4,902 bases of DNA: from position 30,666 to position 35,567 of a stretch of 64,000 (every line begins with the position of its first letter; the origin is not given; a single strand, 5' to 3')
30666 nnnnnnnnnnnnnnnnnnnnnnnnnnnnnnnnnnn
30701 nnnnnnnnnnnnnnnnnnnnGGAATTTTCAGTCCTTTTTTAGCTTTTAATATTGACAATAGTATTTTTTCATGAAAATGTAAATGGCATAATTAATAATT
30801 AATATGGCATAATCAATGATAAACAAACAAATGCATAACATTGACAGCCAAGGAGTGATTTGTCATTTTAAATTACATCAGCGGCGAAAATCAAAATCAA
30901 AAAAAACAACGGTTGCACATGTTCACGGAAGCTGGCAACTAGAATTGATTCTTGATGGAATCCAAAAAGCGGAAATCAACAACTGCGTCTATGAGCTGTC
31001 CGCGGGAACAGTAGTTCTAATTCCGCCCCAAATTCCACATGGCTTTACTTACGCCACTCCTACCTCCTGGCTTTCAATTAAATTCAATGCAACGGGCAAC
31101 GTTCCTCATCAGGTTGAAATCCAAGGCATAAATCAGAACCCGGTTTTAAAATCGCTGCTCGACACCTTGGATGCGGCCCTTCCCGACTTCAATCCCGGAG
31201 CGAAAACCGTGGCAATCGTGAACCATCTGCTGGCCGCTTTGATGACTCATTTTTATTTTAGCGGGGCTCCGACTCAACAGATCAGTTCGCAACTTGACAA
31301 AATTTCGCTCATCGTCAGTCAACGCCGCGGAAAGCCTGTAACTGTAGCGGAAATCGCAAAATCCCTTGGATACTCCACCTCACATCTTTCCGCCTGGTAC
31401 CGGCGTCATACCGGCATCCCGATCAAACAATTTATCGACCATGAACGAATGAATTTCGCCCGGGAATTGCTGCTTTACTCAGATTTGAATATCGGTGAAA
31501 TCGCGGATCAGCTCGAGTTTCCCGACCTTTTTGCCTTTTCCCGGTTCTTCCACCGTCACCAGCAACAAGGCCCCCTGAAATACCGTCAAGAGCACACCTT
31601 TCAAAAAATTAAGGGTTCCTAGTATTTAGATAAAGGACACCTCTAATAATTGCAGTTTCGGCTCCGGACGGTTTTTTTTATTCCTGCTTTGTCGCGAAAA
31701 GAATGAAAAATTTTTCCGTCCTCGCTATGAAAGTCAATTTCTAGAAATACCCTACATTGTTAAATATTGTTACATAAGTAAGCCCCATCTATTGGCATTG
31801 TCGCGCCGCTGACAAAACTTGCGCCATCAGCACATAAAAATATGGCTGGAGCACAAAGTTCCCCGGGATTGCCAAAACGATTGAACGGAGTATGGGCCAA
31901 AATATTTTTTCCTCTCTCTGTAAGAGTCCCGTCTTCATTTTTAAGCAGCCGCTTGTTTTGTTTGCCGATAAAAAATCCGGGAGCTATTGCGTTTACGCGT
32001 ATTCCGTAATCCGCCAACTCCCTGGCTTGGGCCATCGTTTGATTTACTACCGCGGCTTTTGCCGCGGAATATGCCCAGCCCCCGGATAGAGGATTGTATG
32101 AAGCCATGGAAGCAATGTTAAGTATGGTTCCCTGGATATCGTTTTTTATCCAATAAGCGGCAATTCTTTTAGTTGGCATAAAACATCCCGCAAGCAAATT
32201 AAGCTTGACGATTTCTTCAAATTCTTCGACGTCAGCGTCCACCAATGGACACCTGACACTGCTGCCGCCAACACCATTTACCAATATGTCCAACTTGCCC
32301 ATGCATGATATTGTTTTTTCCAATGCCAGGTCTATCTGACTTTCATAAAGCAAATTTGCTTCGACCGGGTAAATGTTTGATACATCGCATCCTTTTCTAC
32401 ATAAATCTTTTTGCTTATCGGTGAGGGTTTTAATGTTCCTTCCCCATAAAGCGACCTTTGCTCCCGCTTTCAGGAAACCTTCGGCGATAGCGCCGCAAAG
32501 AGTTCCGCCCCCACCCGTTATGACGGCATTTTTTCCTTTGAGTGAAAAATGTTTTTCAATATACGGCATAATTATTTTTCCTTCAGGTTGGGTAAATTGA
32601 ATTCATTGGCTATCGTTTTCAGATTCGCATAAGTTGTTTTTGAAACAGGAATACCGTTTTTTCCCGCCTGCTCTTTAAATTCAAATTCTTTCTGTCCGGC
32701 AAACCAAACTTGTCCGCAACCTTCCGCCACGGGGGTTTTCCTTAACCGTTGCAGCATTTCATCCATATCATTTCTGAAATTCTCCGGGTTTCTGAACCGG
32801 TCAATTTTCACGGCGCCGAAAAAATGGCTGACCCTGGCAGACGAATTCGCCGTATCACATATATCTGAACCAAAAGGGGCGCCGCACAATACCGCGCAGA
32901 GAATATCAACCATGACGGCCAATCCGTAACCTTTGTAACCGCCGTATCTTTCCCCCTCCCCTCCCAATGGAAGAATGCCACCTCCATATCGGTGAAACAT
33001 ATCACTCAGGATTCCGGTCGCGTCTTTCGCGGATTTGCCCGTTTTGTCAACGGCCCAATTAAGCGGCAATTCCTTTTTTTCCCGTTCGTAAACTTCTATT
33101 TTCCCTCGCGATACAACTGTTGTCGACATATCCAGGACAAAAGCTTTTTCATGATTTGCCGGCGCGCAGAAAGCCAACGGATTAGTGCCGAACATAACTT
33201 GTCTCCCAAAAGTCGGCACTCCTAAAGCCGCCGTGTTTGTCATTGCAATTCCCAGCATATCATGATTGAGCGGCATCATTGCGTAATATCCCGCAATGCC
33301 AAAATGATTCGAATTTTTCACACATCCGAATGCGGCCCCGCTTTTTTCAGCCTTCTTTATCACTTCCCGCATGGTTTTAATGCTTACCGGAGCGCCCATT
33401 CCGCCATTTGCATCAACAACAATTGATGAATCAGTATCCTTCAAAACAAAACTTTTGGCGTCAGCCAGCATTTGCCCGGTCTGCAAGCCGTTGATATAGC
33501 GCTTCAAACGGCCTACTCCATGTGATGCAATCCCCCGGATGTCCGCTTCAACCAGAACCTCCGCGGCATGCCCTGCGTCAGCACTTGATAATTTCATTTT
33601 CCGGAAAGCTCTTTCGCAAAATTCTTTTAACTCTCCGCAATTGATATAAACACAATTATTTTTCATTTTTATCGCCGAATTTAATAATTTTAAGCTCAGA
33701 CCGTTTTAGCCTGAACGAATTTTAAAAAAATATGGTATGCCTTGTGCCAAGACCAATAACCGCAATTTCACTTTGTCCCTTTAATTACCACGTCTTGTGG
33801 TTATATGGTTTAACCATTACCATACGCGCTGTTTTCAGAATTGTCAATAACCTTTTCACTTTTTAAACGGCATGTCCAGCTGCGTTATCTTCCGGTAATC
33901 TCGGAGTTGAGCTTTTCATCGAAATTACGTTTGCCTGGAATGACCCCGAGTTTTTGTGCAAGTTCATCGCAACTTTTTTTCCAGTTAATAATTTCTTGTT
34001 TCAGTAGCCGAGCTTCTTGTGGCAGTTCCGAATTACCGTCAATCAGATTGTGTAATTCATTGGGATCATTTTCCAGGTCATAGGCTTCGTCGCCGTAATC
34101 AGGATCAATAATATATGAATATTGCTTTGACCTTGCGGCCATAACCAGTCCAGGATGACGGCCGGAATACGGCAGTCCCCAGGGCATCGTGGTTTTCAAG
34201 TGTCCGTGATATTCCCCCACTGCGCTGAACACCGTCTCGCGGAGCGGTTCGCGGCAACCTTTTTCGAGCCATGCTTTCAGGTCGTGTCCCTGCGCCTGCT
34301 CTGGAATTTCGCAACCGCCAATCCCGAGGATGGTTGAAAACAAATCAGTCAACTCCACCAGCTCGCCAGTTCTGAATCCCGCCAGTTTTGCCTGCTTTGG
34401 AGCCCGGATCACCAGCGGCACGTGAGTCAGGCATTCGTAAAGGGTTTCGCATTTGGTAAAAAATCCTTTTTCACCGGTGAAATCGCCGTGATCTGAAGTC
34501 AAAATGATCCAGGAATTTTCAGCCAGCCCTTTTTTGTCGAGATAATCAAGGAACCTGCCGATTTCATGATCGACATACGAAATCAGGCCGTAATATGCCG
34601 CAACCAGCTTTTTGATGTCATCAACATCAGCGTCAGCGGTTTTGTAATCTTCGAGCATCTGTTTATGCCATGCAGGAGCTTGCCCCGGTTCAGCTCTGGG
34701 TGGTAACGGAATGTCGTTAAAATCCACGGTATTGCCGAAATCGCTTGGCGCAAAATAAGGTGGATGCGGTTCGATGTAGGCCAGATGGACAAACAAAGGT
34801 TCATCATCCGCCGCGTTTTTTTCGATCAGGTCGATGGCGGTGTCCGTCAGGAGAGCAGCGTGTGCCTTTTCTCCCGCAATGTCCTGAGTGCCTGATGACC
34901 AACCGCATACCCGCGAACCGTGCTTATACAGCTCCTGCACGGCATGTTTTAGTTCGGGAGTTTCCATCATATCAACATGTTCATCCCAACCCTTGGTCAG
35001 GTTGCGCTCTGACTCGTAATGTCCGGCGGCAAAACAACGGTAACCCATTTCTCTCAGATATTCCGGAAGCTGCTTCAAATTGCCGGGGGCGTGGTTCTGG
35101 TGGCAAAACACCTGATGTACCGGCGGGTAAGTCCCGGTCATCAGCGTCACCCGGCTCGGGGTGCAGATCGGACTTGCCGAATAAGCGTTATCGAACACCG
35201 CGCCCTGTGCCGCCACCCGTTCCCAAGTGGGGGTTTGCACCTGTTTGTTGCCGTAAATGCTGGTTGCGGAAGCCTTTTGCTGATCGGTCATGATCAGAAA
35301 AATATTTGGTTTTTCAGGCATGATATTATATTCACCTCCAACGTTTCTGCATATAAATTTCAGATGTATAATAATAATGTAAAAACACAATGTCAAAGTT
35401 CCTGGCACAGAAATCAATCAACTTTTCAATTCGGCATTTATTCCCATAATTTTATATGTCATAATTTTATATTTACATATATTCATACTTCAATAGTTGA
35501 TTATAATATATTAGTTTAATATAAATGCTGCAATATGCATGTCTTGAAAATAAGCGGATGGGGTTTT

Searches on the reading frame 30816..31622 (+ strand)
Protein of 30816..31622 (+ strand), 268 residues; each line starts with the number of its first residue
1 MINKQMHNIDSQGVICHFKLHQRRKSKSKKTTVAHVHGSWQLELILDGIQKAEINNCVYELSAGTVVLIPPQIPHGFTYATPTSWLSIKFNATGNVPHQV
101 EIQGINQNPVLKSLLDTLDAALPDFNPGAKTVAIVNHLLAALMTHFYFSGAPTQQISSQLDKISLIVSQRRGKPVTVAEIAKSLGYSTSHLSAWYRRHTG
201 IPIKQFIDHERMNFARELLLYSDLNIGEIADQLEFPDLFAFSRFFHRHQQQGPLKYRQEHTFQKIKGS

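Call 39: search_protein_families(library=pfam, proteins=[window:30816-31622:+])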
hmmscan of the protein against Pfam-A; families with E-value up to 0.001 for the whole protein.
window:30816-31622:+ (268 aa): 4 families
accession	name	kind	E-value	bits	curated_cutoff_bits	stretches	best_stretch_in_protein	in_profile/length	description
PF12833.13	HTH_18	-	2.1e-17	63.6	33.6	1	180-258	1-79/80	Helix-turn-helix domain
PF00165.29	HTH_AraC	-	1.8e-11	44.3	26.6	2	222-258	7-42/42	Bacterial regulatory helix-turn-helix proteins, AraC family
PF02311.25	AraC_binding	-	1.3e-08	35.1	21.1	1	34-92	18-78/135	AraC-like ligand binding domain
PF07883.17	Cupin_2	-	1.4e-06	28.4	27.2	1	32-88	11-69/70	Cupin domain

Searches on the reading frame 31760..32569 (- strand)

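Call 39: search_protein_families(library=pfam, proteins=[window:31760-32569:-])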
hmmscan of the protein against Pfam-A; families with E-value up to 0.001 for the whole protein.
window:31760-32569:- (269 aa): 2 families
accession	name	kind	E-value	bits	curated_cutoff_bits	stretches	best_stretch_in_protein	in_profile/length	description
PF00106.31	adh_short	-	6.9e-37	127.3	26.6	1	13-206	1-188/195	short chain dehydrogenase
PF13561.12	adh_short_C2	-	3.7e-35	122.1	27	1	27-262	11-233/236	Enoyl-(Acyl carrier protein) reductase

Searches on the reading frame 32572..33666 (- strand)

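Call 39: search_protein_families(library=pfam, proteins=[window:32572-33666:-])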
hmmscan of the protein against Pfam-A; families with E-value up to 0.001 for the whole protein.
window:32572-33666:- (364 aa): 1 family
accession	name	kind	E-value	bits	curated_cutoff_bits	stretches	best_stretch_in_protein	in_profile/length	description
PF02615.19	Ldh_2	-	1.9e-110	369.5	38.8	1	11-350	4-333/333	Malate/L-lactate dehydrogenase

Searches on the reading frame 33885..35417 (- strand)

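Call 39: search_protein_families(library=pfam, proteins=[window:33885-35417:-])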
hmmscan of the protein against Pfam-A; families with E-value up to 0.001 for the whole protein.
window:33885-35417:- (510 aa): 3 families
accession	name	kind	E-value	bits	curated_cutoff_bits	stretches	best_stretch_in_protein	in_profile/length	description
PF00884.28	Sulfatase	-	7.9e-45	153.9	25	1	37-367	1-299/301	Sulfatase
PF16347.10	SGSH_C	-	7.4e-14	52.6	29.3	1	315-477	1-149/154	N-sulphoglucosamine sulphohydrolase, C-terminal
PF01663.27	Phosphodiest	-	1e-09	38.9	23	1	279-311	188-220/342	Type I phosphodiesterase / nucleotide pyrophosphatase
